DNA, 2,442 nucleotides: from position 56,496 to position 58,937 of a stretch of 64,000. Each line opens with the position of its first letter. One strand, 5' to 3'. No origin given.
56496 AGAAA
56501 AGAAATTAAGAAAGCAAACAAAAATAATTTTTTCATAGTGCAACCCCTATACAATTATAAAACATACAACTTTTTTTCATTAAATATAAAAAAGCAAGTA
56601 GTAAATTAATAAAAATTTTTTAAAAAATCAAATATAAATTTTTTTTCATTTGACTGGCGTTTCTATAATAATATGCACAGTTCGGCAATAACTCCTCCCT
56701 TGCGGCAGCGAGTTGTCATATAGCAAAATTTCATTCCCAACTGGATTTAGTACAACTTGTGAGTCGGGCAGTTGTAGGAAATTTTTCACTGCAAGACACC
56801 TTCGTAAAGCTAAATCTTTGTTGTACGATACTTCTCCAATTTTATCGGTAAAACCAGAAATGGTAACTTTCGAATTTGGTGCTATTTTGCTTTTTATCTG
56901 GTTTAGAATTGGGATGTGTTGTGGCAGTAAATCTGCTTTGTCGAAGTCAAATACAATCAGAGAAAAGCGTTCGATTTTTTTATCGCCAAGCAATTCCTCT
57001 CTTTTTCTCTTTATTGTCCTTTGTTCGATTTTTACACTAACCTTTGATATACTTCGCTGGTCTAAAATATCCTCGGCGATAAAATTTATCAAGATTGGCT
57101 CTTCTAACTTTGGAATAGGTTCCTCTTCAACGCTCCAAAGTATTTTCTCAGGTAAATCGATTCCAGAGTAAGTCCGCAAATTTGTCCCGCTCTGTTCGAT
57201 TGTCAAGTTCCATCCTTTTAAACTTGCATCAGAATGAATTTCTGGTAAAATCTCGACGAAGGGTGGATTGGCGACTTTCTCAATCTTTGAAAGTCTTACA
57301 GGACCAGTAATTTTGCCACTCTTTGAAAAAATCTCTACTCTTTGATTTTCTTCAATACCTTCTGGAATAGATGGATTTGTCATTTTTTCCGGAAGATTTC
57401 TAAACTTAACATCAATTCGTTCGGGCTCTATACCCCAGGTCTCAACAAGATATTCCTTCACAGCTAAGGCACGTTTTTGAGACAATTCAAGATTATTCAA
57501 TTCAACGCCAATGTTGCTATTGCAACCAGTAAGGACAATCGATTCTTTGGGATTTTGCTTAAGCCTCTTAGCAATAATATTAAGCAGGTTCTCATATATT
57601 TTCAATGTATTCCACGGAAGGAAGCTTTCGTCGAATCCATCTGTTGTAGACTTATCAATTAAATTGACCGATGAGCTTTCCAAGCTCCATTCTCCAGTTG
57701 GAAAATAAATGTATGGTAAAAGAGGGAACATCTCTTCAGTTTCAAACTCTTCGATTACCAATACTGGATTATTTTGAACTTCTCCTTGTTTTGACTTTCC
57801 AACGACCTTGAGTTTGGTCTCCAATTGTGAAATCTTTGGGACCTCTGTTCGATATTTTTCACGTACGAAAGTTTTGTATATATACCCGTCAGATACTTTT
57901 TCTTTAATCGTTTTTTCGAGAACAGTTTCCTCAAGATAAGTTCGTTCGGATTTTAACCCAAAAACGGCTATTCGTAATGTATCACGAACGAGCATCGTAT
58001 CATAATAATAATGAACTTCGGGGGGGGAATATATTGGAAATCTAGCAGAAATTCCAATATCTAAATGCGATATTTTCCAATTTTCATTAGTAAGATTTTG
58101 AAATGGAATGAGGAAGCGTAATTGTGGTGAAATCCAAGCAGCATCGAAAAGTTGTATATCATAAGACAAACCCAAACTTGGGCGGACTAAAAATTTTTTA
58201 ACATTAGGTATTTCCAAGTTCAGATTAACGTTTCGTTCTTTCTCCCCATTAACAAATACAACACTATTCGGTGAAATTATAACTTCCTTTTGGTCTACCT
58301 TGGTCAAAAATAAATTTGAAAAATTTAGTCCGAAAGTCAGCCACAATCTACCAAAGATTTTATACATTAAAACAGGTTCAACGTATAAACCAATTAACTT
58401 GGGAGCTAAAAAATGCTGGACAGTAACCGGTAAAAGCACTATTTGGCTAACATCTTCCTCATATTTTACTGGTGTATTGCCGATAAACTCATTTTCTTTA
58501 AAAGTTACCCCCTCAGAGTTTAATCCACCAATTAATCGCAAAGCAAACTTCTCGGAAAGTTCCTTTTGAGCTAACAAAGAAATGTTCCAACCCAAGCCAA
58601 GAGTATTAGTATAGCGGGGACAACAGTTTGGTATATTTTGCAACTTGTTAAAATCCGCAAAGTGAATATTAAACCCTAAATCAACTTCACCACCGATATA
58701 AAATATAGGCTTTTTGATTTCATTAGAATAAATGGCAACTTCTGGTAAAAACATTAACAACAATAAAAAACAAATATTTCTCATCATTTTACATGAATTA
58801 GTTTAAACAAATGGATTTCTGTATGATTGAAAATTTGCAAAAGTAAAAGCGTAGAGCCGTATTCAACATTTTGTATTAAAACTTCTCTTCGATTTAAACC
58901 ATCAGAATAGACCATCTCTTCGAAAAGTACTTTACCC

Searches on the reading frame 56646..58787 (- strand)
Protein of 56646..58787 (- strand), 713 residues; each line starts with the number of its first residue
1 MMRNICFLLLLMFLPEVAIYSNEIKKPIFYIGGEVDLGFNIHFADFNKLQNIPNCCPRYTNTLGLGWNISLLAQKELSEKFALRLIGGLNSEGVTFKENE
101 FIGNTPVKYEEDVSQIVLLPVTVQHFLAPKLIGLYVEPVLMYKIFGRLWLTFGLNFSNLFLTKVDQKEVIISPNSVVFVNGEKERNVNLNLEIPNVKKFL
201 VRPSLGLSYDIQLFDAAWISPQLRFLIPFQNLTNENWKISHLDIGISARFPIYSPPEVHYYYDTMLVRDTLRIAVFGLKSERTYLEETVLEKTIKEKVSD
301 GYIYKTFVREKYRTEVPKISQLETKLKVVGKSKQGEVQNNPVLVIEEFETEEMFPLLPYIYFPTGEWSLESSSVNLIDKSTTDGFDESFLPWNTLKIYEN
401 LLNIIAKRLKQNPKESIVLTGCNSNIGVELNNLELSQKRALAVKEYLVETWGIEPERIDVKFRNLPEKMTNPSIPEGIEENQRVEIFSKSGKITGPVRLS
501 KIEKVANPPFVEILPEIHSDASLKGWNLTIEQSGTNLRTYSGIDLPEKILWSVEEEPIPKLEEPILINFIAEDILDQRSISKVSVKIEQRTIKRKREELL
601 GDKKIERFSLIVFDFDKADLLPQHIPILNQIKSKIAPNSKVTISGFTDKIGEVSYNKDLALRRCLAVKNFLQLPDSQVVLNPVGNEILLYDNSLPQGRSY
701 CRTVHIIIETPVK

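Call 78: search_protein_families(library=pfam, proteins=[window:56646-58787:-], max_evalue=0.001)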
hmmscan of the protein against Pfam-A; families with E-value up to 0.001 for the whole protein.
window:56646-58787:- (713 aa): 1 family
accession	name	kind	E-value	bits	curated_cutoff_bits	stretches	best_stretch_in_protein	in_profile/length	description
PF00691.25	OmpA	-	7.7e-24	84.3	27.2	2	613-699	2-95/98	OmpA family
